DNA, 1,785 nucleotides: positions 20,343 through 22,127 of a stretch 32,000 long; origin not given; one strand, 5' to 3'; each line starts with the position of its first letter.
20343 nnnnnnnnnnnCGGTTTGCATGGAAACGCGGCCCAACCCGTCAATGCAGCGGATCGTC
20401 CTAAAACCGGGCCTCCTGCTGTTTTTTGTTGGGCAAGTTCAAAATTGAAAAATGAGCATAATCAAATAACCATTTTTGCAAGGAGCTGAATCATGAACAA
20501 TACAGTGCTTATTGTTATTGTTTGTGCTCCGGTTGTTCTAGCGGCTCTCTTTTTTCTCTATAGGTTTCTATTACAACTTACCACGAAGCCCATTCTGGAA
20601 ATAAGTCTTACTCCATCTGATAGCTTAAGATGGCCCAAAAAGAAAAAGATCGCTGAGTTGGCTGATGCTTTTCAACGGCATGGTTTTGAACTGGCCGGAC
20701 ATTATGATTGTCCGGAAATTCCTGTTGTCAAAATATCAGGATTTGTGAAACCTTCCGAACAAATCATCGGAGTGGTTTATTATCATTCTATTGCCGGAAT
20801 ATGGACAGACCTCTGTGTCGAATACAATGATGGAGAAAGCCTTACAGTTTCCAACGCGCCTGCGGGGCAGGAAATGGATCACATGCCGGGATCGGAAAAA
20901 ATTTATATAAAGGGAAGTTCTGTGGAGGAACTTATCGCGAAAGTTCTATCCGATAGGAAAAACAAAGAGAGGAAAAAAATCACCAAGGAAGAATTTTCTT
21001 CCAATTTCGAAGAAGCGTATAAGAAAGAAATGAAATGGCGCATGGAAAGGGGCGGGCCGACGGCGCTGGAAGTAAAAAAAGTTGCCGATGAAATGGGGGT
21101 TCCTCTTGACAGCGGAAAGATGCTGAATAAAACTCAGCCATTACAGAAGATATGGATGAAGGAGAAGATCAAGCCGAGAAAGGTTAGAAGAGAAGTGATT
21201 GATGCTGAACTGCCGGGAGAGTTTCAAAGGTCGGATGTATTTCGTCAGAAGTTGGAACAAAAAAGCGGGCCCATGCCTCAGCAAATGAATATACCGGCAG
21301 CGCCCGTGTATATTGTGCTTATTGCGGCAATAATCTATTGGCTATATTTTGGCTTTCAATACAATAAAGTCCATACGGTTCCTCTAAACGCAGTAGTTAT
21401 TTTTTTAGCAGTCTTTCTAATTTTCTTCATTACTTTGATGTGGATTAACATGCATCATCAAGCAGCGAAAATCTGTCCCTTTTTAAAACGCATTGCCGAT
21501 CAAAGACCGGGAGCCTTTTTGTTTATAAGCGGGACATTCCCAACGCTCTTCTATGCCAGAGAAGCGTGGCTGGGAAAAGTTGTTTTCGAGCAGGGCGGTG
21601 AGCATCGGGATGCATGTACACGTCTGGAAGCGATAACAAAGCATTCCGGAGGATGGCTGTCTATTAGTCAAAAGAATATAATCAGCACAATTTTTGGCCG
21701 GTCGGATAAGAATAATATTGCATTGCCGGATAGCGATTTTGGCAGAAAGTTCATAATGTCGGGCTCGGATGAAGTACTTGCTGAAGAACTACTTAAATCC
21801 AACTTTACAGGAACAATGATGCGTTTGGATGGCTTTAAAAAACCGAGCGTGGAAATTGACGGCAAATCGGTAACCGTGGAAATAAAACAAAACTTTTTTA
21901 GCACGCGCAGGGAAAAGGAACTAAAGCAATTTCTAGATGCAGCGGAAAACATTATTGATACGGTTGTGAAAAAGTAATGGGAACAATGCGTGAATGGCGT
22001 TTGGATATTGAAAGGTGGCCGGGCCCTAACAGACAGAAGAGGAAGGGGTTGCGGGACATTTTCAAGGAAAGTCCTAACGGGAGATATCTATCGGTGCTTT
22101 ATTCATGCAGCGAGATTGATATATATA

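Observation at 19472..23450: Integron-cassette-like array without an integrase (CALIN-like) inserted between cysE and uvrC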

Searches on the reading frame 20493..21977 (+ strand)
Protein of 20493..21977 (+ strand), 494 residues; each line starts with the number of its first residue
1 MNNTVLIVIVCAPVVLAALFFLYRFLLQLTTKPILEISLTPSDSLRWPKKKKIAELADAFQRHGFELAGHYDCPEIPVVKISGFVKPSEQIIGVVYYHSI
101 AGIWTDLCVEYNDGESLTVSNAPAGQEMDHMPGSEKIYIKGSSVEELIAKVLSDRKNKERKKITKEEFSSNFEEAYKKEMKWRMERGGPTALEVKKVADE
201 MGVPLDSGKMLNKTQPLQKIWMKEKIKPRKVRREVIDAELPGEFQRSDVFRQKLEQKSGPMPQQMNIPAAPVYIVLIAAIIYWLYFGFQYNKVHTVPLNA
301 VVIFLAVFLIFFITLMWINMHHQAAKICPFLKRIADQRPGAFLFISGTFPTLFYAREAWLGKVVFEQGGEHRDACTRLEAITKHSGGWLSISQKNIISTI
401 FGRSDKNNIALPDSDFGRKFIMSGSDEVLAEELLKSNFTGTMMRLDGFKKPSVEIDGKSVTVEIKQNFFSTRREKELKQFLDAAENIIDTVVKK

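Call 6: search_protein_families(library=pfam, proteins=[window:20493-21977:+], max_evalue=0.01)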
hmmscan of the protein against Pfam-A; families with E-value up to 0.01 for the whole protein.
window:20493-21977:+ (494 aa): 1 family
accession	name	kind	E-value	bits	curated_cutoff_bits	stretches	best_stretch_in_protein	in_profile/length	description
PF11335.13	DUF3137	-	0.00044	20.6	26.1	1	399-480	32-123/139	Protein of unknown function (DUF3137)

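Call 12: find_encoding_contigs(protein=window:20493-21977:+, flank=10000, max_places=10)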
Protein window:20493-21977:+ (494 aa): 7 contigs read that carry it; 4 places shown.
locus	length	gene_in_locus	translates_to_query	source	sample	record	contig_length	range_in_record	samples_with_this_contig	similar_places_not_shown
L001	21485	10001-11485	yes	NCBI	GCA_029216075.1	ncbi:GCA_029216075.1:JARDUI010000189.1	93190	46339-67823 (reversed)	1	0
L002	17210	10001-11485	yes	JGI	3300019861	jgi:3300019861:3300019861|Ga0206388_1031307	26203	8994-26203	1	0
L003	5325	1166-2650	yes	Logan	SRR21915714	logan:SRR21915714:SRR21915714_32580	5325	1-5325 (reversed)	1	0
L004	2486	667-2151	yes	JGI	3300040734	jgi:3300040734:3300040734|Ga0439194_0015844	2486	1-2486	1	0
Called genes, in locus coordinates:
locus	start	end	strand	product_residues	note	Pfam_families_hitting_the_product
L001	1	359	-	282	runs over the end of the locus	PF01592:NifU_N, PF04324:Fer2_BFD, PF01106:NifU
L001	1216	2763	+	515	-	PF02776:TPP_enzyme_N, PF02775:TPP_enzyme_C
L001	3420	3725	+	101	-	-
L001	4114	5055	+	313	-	PF06325:PrmA, PF03602:Cons_hypoth95 (weak), PF05175:MTS, PF13649:Methyltransf_25, PF13847:Methyltransf_31 (weak)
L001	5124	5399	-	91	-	PF04751:DarP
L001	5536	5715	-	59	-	PF01361:Tautomerase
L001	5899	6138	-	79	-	PF09383:NIL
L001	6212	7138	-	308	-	PF00291:PALP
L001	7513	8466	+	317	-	PF00132:Hexapep (faint), PF25087:GMPPB_C (faint)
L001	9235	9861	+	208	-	-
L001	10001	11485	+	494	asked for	-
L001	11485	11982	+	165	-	-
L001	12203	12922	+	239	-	-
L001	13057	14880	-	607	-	PF01541:GIY-YIG, PF27096:UvrC_M, PF02151:UVR, PF22920:UvrC_RNaseH, PF08459:UvrC_RNaseH_dom, PF14520:HHH_5, PF12826:HHH_2 (weak)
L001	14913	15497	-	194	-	PF04199:Cyclase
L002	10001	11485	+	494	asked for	-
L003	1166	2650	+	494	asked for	-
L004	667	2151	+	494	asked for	-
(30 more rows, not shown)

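Call 66: search_protein_families(library=ncbifam, proteins=[window:20493-21977:+], max_evalue=0.1)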
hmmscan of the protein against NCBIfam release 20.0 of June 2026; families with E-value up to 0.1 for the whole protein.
window:20493-21977:+ (494 aa): 0 families

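Call 67: search_protein_families(library=padloc, proteins=[window:20493-21977:+], max_evalue=0.1)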
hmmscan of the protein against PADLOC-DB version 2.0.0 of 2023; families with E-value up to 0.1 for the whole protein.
window:20493-21977:+ (494 aa): 0 families

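Call 73: find_homologous_proteins(query=window:20493-21977:+)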
Query window:20493-21977:+ (494 aa): 89 proteins with E <= 0.001 among 8000 candidates.
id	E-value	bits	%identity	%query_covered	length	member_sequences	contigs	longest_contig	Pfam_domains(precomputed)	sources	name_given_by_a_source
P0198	0.0e+0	1120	100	100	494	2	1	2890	-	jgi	-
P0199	1.7e-266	903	80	100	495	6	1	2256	-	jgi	-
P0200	2.8e-264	895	78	100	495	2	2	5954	-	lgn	-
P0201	7.3e-255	864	77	100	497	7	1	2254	-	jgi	jgi:hypothetical protein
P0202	5.4e-250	848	74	99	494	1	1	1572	-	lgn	-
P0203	6.7e-247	838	74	100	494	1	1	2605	PF11335.14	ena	-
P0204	1.1e-246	837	72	100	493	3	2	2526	-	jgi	jgi:hypothetical protein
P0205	1.7e-242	824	72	100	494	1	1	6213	-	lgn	-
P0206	1.8e-237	807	73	100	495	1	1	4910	-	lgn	-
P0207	1.3e-236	804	70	100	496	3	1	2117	-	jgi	jgi:hypothetical protein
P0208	3.5e-235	799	70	100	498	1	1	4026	-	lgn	-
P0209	1.9e-232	790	70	100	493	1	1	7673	-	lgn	-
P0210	4.7e-228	776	67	100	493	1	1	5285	-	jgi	jgi:hypothetical protein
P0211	7.5e-228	775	69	100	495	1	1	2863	-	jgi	jgi:hypothetical protein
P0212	1.1e-227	775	67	100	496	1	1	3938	-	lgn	-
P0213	1.2e-226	771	69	100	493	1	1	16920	-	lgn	-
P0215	3.9e-225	766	69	99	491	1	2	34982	-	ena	-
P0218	2.9e-219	747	68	100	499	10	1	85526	-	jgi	-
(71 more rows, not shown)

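Call 82: find_encoding_contigs(protein=P0200, flank=6000, max_places=2)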
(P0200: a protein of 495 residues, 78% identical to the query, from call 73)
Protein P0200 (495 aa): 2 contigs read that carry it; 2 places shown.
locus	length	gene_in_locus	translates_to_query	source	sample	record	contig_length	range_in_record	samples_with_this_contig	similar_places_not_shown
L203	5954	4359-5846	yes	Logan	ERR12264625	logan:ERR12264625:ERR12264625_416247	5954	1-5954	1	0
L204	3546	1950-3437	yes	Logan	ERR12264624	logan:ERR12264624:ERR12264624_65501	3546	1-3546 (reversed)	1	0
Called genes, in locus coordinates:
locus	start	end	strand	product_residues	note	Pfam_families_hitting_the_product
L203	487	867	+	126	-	-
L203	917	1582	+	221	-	-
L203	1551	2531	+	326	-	-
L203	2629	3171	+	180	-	-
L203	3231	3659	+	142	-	-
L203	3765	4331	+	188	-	PF13489:Methyltransf_23, PF01209:Ubie_methyltran, PF02475:TRM5-TYW2_MTfase, PF01135:PCMT, PF13847:Methyltransf_31, PF08241:Methyltransf_11, PF08242:Methyltransf_12, PF13649:Methyltransf_25, +4 more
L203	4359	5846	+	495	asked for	-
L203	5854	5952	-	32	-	?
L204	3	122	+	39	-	?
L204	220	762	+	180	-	-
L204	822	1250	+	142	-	-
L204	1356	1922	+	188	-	PF13489:Methyltransf_23, PF01209:Ubie_methyltran, PF02475:TRM5-TYW2_MTfase, PF01135:PCMT, PF13847:Methyltransf_31, PF08241:Methyltransf_11, PF08242:Methyltransf_12, PF13649:Methyltransf_25, +4 more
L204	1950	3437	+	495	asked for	-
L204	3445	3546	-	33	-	?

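Call 83: find_encoding_contigs(protein=P0218, flank=6000, max_places=2)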
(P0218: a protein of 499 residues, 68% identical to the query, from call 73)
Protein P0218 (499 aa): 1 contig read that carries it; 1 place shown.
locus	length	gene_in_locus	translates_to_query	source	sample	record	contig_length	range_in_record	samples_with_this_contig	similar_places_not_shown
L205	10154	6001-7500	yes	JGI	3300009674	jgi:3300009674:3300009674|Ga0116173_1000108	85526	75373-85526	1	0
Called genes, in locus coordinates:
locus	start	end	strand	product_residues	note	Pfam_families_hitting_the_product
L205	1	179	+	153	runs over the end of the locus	-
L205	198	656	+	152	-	-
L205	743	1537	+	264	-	-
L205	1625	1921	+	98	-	-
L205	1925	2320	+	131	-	-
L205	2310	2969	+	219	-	-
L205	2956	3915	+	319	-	-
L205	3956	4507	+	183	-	-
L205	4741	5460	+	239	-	PF01209:Ubie_methyltran, PF02353:CMAS, PF05219:DREV (weak), PF13489:Methyltransf_23, PF13847:Methyltransf_31, PF08241:Methyltransf_11, PF08242:Methyltransf_12, PF13649:Methyltransf_25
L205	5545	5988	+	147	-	-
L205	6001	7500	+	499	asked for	-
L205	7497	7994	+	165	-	-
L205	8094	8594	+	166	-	PF06146:PsiE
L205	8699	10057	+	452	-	PF02629:CoA_binding, PF13380:CoA_binding_2, PF13607:Succ_CoA_lig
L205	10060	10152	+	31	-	?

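Call 84: find_encoding_contigs(protein=P0215, flank=6000, max_places=2)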
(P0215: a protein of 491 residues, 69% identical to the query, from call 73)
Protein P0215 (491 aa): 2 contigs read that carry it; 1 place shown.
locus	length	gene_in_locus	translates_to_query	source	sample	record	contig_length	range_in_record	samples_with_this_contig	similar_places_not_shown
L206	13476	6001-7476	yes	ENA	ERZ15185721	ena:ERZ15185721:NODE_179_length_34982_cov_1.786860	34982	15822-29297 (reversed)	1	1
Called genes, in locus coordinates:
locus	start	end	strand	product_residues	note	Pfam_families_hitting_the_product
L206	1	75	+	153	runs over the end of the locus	-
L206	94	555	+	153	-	-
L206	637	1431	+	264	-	-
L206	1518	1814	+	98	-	-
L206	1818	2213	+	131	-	-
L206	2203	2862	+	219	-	-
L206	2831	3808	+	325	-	-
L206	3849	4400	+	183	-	-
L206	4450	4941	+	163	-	-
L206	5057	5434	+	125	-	PF07119:DUF1375 (weak)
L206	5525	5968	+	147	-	-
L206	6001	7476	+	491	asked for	-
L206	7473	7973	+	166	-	-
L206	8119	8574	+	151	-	PF06146:PsiE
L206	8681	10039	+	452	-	PF02629:CoA_binding, PF13380:CoA_binding_2, PF13607:Succ_CoA_lig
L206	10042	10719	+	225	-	PF13549:ATP-grasp_5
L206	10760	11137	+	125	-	PF14667:Polysacc_synt_C (faint), PF07883:Cupin_2 (weak)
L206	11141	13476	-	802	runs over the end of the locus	PF17764:PriA_3primeBD, PF00270:DEAD, PF04851:ResIII, PF18319:Zn_ribbon_PriA, PF00271:Helicase_C (weak), PF18074:PriA_C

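Call 113: find_encoding_contigs(protein=P0213, flank=7000, max_places=2)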
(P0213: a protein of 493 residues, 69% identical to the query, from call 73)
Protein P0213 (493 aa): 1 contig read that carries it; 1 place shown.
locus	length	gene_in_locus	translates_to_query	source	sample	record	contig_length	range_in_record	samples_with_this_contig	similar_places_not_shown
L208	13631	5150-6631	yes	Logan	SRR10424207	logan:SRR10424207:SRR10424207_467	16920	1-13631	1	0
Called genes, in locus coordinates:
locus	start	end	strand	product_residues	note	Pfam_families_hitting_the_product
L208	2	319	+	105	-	?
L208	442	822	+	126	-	-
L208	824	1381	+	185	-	PF18955:DUF5698, PF10035:DUF2179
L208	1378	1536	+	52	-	-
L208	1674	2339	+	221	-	-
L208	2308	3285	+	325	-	-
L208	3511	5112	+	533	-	PF01425:Amidase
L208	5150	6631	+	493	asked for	-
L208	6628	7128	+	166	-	-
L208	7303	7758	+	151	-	PF06146:PsiE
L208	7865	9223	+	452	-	PF02629:CoA_binding, PF13380:CoA_binding_2, PF13607:Succ_CoA_lig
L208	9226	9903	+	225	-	PF13549:ATP-grasp_5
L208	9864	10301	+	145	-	PF07883:Cupin_2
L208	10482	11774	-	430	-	PF13439:Glyco_transf_4 (weak)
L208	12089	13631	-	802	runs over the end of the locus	PF17764:PriA_3primeBD, PF00271:Helicase_C (faint), PF00270:DEAD, PF04851:ResIII, PF18319:Zn_ribbon_PriA, PF18074:PriA_C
